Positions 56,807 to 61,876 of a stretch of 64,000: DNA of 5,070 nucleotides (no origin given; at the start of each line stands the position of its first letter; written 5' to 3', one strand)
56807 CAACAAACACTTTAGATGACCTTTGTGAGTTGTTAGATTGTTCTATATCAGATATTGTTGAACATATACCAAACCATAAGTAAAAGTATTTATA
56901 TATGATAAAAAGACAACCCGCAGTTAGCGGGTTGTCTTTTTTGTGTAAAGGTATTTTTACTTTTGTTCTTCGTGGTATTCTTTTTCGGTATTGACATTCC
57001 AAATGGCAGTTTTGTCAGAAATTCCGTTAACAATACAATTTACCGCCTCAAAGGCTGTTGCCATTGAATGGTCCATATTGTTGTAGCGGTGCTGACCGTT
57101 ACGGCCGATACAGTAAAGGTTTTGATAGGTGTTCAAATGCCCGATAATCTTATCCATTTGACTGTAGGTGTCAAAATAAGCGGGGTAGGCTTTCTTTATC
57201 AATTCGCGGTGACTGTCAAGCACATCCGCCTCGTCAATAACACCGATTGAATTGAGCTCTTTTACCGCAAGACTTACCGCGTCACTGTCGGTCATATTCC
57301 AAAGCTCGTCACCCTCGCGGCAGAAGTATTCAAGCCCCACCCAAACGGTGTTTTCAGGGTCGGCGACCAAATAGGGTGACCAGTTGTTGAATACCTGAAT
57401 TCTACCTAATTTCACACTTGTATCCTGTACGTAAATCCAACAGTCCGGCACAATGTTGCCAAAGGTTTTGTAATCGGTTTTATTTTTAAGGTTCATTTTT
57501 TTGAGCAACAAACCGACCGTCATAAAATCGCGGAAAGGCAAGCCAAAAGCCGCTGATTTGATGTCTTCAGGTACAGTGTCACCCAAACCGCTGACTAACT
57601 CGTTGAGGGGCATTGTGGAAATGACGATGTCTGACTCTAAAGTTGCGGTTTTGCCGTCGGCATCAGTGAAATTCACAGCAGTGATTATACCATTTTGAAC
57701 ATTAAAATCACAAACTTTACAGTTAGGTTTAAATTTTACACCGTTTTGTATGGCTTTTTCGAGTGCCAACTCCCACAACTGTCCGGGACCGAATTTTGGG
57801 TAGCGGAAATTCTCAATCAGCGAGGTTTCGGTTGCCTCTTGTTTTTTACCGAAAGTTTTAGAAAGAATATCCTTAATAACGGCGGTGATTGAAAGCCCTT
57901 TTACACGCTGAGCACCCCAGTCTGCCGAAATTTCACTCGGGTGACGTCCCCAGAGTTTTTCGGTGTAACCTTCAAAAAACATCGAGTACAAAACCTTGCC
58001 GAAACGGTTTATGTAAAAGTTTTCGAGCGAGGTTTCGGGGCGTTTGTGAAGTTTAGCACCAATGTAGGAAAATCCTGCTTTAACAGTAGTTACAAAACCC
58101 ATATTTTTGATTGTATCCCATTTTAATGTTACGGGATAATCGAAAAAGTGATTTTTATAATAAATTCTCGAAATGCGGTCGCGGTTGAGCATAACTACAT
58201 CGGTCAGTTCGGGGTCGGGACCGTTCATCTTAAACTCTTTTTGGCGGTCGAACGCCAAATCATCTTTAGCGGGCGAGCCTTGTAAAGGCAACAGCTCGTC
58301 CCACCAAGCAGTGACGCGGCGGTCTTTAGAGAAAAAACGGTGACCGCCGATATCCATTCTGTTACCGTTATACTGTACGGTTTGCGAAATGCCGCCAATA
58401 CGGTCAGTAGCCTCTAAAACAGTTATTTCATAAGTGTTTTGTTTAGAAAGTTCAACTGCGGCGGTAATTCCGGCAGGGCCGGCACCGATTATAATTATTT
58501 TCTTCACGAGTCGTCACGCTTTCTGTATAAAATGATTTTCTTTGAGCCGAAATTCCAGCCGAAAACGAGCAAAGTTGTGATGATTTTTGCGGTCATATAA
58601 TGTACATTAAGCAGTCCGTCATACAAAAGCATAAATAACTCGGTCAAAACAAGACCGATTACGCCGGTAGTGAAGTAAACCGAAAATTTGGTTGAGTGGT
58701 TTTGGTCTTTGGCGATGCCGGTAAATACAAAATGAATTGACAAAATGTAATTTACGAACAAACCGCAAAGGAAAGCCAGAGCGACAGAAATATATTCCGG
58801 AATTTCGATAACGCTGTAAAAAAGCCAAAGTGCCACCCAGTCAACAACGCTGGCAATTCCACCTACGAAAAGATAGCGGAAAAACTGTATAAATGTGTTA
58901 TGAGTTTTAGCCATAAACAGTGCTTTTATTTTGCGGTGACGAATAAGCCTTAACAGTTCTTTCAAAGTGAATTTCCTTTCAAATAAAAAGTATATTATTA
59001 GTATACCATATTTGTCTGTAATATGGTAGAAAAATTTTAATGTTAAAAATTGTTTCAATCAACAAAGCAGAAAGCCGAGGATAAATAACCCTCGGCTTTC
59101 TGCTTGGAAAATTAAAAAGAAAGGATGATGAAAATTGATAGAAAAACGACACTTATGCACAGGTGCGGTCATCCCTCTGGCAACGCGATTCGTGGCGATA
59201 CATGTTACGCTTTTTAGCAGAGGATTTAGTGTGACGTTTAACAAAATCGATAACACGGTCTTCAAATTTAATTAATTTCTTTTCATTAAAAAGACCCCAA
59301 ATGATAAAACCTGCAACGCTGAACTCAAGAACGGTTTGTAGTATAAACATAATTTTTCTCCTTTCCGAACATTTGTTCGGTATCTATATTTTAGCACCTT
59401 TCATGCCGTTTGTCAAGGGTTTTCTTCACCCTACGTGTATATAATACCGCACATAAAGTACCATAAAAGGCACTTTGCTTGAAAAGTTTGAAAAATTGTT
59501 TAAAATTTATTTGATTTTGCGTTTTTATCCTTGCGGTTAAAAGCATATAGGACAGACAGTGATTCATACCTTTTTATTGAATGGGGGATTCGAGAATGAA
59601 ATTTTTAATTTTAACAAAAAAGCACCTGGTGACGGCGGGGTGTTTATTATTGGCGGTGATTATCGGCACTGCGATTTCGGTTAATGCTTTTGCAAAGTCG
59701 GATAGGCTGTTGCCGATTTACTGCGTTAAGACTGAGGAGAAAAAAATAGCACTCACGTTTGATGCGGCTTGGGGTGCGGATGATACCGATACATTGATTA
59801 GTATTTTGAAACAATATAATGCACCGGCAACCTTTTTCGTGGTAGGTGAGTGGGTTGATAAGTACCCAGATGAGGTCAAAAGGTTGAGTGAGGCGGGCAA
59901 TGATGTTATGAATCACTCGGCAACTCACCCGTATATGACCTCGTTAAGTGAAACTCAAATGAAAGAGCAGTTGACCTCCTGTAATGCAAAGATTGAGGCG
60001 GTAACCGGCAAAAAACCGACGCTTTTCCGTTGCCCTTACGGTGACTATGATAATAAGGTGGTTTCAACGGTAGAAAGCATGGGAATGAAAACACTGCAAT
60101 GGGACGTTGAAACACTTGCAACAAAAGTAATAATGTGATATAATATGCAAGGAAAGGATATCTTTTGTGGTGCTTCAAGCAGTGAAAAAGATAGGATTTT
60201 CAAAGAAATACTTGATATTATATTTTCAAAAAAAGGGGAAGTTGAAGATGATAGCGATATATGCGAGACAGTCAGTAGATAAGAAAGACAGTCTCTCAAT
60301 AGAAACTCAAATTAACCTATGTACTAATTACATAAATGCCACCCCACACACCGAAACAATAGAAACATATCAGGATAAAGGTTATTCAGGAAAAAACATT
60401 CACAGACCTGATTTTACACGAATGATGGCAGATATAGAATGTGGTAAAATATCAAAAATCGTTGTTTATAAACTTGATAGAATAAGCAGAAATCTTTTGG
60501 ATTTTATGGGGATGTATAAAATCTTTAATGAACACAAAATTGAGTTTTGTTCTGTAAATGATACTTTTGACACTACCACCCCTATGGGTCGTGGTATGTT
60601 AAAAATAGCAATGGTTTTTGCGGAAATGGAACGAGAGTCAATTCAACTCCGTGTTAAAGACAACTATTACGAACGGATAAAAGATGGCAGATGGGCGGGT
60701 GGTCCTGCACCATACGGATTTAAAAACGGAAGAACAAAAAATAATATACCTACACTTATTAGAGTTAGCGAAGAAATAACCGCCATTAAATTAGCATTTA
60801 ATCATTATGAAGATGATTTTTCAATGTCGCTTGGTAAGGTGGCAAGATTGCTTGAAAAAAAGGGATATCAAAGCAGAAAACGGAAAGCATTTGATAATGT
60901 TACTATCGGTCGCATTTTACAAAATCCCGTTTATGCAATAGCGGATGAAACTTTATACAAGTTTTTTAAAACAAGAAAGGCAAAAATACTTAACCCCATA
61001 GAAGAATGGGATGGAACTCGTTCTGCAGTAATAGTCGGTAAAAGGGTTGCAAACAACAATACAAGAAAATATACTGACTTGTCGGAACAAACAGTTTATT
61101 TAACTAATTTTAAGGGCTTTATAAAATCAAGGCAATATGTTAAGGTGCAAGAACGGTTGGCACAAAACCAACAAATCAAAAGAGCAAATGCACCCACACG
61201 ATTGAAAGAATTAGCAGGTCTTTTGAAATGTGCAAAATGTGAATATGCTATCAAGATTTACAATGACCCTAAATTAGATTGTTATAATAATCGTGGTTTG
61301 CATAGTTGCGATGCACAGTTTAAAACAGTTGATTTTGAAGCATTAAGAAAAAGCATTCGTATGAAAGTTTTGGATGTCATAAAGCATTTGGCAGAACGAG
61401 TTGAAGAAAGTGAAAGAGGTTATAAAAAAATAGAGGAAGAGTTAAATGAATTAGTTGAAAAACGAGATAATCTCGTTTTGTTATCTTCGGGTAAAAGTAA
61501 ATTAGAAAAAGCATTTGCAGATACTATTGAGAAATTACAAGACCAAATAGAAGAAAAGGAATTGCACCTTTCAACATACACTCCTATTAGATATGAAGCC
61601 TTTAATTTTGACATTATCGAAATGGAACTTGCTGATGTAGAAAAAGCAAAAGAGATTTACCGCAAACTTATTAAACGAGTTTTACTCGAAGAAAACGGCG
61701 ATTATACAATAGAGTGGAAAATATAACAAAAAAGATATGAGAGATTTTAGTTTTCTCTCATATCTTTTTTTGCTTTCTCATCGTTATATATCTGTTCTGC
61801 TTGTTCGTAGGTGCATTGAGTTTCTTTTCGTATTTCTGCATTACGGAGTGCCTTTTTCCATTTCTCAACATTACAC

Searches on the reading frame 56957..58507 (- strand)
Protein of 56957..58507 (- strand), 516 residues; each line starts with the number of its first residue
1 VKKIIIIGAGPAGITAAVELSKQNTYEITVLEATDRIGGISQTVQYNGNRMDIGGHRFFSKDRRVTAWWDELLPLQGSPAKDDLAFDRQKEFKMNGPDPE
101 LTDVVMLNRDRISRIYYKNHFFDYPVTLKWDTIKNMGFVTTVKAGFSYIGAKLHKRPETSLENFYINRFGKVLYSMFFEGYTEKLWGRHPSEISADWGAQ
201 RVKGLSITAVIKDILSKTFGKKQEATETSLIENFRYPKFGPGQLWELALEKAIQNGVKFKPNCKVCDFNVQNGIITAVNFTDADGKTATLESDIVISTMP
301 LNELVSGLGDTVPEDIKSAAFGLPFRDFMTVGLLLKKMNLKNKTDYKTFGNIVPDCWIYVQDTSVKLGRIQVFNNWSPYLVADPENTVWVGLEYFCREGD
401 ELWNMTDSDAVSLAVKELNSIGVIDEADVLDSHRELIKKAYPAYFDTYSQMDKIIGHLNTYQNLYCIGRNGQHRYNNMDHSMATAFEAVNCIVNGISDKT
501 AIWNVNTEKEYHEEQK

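Call 79: search_protein_families(library=pfam, proteins=[window:56957-58507:-], max_evalue=0.00001)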
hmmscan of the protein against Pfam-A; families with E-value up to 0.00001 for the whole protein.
window:56957-58507:- (516 aa): 4 families
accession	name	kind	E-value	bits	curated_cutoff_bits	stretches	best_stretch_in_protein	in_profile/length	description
PF01593.30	Amino_oxidase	-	4.7e-16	59.5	19.8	1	12-469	2-418/443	Flavin containing amine oxidoreductase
PF13450.12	NAD_binding_8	-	1.7e-14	54.3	21.9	1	6-72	1-68/68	NAD(P)-binding Rossmann-like domain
PF01266.30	DAO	-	1.1e-08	35.5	27.9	0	3-41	1-39/353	FAD dependent oxidoreductase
PF07992.20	Pyr_redox_2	-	7.8e-07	29.2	26.1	0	3-34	2-32/291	Pyridine nucleotide-disulphide oxidoreductase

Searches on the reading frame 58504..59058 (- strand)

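Call 79: search_protein_families(library=pfam, proteins=[window:58504-59058:-], max_evalue=0.00001)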
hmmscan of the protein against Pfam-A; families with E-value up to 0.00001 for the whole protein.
window:58504-59058:- (184 aa): 1 family
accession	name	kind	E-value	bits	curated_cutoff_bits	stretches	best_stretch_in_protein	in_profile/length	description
PF04138.20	GtrA_DPMS_TM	-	3.9e-16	59.7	26.1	1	61-176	1-115/117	GtrA/DPMS, transmembrane domain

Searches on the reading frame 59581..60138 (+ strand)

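Call 79: search_protein_families(library=pfam, proteins=[window:59581-60138:+], max_evalue=0.00001)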
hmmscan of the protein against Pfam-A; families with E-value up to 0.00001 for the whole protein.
window:59581-60138:+ (185 aa): 2 families
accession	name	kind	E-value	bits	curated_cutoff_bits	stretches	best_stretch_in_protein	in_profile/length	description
PF01522.26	Polysacc_deac_1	-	1.1e-40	138.9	23.1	1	50-171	3-123/124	Polysaccharide deacetylase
PF03065.20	Glyco_hydro_57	-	6.4e-07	29.4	21.2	1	90-173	85-170/291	Glycosyl hydrolase family 57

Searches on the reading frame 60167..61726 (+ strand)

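Call 79: search_protein_families(library=pfam, proteins=[window:60167-61726:+], max_evalue=0.00001)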
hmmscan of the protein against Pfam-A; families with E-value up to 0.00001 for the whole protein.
window:60167-61726:+ (519 aa): 2 families
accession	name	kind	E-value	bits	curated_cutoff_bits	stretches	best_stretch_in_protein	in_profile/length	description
PF00239.26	Resolvase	-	2.5e-35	122.2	23.3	1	29-176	1-145/145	Resolvase, N terminal domain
PF07508.19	Recombinase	-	1.8e-10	41.4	21.1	1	202-334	2-102/102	Recombinase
